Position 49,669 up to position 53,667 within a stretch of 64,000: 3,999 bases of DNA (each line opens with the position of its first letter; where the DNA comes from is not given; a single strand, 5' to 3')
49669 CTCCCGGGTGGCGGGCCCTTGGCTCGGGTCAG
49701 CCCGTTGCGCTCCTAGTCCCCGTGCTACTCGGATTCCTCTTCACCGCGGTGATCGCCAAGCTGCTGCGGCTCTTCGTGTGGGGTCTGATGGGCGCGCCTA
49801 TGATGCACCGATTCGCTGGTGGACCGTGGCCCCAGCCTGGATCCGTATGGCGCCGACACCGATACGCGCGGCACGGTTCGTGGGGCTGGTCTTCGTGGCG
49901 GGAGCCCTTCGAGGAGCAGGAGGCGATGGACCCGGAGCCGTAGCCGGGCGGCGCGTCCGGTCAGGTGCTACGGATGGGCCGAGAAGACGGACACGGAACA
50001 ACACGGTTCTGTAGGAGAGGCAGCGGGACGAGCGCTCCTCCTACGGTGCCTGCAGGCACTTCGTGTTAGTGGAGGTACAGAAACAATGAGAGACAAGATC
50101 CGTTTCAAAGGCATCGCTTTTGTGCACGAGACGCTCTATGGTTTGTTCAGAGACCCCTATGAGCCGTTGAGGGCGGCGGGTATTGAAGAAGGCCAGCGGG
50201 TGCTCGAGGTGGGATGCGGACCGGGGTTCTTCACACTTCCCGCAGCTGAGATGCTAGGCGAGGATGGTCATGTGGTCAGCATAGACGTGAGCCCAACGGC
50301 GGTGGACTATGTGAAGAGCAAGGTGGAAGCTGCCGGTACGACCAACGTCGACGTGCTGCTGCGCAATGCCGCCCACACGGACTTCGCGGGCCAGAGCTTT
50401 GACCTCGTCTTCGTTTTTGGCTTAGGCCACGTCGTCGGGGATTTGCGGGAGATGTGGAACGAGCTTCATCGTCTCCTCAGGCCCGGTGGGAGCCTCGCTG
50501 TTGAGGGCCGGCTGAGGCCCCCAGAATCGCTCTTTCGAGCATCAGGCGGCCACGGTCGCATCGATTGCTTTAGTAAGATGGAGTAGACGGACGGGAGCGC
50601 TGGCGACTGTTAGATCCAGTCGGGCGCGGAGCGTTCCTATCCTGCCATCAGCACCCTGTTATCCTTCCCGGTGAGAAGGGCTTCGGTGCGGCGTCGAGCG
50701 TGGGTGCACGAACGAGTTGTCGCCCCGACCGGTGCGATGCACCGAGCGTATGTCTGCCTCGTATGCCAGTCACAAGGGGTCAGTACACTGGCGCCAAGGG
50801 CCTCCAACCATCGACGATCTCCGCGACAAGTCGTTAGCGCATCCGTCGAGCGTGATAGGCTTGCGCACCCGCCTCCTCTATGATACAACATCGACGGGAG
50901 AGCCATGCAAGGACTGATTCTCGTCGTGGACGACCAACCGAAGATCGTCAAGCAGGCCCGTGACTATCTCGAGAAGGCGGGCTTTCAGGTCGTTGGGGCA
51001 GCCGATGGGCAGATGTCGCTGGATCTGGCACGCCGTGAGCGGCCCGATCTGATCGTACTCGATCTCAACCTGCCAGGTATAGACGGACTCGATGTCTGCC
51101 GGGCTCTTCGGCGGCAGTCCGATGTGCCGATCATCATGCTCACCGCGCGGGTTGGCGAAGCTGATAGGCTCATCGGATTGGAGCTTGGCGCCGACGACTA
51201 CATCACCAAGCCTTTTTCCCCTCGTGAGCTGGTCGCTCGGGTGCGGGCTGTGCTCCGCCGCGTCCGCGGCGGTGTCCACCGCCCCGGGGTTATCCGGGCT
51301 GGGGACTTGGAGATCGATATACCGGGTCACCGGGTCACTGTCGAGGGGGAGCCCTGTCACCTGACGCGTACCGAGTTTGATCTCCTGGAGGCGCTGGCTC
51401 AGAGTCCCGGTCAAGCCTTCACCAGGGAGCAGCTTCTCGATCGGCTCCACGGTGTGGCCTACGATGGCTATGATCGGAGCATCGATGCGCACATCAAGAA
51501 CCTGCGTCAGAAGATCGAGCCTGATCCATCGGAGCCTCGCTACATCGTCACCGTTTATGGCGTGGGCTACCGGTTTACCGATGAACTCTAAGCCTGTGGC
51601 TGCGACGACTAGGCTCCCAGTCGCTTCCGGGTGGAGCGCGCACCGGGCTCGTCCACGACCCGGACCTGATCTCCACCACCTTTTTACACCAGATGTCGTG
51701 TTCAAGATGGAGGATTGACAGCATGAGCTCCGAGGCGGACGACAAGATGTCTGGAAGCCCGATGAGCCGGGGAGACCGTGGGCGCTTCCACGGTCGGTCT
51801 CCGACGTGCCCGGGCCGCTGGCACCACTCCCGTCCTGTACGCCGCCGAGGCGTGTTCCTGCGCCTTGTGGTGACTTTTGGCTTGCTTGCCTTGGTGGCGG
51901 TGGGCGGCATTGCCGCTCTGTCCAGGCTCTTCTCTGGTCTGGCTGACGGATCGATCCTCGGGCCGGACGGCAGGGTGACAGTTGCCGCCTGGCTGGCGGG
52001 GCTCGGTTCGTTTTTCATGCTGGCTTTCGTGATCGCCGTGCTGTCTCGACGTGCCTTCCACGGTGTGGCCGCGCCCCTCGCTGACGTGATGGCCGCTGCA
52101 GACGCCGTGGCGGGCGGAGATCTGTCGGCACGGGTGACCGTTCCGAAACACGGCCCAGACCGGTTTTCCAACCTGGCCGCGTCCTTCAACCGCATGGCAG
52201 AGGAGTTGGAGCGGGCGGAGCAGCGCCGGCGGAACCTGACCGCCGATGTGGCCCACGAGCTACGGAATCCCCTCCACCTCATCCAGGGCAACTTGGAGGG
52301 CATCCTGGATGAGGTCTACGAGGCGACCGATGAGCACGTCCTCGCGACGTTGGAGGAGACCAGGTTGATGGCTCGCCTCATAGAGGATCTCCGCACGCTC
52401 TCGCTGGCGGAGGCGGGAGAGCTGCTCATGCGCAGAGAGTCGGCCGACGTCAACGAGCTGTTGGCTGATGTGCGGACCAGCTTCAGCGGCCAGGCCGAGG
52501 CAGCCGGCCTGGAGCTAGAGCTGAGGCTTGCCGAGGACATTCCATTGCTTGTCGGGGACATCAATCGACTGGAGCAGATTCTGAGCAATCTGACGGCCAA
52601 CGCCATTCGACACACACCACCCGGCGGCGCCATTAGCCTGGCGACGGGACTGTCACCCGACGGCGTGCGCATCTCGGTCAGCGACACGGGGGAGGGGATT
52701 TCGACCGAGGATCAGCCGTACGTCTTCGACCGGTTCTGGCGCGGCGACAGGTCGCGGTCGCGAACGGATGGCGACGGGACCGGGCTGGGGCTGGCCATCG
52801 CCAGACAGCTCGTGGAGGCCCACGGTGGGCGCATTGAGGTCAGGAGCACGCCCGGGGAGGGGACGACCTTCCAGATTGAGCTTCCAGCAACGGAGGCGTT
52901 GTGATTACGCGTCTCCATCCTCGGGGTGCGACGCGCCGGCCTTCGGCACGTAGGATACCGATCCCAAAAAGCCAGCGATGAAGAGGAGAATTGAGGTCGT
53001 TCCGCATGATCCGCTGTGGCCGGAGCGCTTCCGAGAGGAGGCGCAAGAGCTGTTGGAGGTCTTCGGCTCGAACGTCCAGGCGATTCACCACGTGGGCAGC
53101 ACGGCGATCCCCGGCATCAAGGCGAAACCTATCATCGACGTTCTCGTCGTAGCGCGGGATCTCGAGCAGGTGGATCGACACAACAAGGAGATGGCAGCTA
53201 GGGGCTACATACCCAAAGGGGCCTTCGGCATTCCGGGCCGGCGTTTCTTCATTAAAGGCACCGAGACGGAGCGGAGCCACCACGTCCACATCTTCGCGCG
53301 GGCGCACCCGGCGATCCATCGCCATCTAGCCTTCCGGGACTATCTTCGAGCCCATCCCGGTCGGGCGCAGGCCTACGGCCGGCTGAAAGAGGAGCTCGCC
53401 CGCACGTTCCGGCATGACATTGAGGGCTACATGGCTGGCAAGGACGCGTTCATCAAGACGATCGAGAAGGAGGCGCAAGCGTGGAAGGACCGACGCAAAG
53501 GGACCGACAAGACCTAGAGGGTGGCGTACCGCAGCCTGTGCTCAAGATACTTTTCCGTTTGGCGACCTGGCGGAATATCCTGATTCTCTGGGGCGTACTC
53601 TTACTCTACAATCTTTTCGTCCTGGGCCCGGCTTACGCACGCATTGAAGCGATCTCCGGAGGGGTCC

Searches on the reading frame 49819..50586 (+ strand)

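Call 52: search_protein_families(library=pfam, max_evalue=0.00001, proteins=[window:49819-50586:+])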
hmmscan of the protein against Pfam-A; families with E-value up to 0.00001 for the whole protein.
window:49819-50586:+ (255 aa): 10 families
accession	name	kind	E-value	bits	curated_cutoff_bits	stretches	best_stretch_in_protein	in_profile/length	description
PF13649.12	Methyltransf_25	-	3e-21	76.3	27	1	128-224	1-97/97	Methyltransferase domain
PF13847.12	Methyltransf_31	-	3.5e-20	72.6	27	1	123-228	2-109/145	Methyltransferase domain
PF08241.18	Methyltransf_11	-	9e-19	68.4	21.2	1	129-227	1-94/95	Methyltransferase domain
PF08242.18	Methyltransf_12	-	6.4e-15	56.1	30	1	129-226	1-98/98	Methyltransferase domain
PF01209.24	Ubie_methyltran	-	2.4e-14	53.7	20.1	1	119-228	42-151/233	ubiE/COQ5 methyltransferase family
PF01135.25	PCMT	-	7.3e-09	36.1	20.3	1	122-180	71-129/210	Protein-L-isoaspartate(D-aspartate) O-methyltransferase (PCMT)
PF02353.26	CMAS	-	3.3e-08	33.6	27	1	118-230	56-166/273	Mycolic acid cyclopropane synthetase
PF13489.12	Methyltransf_23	-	9.6e-08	32.4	27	1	118-229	15-117/164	Methyltransferase domain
PF02390.23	Methyltransf_4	-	7.1e-06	26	24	0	127-199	4-78/173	Putative methyltransferase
PF06325.19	PrmA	-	9.4e-06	25.8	22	0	122-231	159-261/296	Ribosomal protein L11 methyltransferase (PrmA)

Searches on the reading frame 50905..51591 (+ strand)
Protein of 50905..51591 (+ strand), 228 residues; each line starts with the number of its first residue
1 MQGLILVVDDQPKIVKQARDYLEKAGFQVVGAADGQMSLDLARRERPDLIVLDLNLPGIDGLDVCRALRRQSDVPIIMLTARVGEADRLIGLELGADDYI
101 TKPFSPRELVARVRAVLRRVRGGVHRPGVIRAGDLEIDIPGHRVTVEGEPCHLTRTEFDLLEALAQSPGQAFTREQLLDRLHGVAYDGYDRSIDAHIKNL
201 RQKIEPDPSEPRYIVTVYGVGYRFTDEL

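Call 59: search_protein_families(library=pfam, max_evalue=0.001, proteins=[window:50905-51591:+])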
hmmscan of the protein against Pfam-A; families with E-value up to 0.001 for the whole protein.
window:50905-51591:+ (228 aa): 2 families
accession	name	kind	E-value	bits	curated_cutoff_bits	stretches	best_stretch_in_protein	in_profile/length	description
PF00072.30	Response_reg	-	1.8e-32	112.2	30.2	1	5-114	1-111/111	Response regulator receiver domain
PF00486.34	Trans_reg_C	-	7.1e-28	96.9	26.2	1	148-224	1-77/77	Transcriptional regulatory protein, C terminal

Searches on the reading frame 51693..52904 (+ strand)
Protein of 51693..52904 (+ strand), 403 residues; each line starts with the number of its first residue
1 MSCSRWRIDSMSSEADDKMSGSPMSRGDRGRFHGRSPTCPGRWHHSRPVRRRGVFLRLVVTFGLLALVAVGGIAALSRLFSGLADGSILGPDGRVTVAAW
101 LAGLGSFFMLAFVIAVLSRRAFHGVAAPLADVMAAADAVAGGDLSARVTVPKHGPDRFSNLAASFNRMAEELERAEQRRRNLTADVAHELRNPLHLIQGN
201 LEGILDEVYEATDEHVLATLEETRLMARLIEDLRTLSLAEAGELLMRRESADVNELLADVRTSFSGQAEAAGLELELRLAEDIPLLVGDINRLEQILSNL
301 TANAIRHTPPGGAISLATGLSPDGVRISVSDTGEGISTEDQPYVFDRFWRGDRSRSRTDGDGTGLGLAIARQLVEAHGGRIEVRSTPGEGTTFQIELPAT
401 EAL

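Call 52: search_protein_families(library=pfam, max_evalue=0.00001, proteins=[window:51693-52904:+])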
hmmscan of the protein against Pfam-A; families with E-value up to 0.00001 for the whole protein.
window:51693-52904:+ (403 aa): 4 families
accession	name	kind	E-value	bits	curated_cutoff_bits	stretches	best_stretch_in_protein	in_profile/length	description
PF02518.31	HATPase_c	-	1.2e-32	113.1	26.4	1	288-400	1-110/111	Histidine kinase-, DNA gyrase B-, and HSP90-like ATPase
PF00512.31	HisKA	-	1.8e-12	47.5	26.9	1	179-242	2-66/66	His Kinase A (phospho-acceptor) domain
PF00672.30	HAMP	-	2.3e-09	37.9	25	1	125-173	6-52/53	HAMP domain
PF13581.12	HATPase_c_2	-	8.3e-06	26.3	27.4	0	284-393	23-123/127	Histidine kinase-like ATPase domain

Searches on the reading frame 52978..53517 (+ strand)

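Call 52: search_protein_families(library=pfam, max_evalue=0.00001, proteins=[window:52978-53517:+])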
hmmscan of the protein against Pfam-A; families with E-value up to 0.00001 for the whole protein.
window:52978-53517:+ (179 aa): 1 family
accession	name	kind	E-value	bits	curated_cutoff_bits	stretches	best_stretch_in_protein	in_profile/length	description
PF04229.20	GrpB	-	8.7e-56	188.9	25.5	1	5-164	2-158/159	GrpB protein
